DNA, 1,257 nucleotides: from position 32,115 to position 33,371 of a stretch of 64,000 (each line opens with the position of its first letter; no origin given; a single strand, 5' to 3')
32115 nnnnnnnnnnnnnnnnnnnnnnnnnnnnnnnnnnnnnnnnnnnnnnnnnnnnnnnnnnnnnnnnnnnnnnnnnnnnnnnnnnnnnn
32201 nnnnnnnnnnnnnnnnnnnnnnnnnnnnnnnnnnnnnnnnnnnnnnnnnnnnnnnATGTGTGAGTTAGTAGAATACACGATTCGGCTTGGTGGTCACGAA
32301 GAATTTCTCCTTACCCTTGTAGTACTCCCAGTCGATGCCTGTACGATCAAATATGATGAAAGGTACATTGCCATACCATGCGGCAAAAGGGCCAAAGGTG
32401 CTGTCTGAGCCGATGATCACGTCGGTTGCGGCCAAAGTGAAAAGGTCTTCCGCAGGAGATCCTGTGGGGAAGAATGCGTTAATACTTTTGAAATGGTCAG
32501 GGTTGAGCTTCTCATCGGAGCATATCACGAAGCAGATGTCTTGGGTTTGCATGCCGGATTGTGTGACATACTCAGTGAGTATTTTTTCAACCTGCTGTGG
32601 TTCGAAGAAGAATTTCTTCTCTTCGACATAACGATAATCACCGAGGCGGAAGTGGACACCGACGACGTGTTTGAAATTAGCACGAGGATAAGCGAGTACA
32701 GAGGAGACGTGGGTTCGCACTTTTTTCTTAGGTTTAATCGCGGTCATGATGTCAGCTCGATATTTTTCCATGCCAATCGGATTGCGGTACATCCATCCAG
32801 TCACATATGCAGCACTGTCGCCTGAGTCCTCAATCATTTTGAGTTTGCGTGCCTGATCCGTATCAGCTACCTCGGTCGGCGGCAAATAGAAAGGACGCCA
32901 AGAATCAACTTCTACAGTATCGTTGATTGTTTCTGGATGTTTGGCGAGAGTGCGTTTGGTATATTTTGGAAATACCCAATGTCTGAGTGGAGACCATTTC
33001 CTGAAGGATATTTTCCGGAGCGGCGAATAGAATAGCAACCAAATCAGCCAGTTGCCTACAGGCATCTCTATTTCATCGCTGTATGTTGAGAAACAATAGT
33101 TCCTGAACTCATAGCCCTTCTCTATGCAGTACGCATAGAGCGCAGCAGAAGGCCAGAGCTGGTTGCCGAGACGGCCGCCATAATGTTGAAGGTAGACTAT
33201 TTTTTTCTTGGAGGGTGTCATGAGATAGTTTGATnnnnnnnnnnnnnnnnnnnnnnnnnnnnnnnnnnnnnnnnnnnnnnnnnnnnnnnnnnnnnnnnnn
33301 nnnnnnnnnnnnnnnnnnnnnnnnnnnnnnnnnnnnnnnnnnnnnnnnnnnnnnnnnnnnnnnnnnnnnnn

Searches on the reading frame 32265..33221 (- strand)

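Call 5: search_protein_families(library=pfam, proteins=[window:32265-33221:-], max_evalue=0.01)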
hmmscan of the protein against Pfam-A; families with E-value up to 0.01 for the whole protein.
window:32265-33221:- (318 aa): 1 family
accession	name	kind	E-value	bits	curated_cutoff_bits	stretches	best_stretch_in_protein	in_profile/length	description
PF01531.22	Glyco_transf_11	-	0.0015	18.3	23.9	1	182-282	161-264/298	Glycosyl transferase family 11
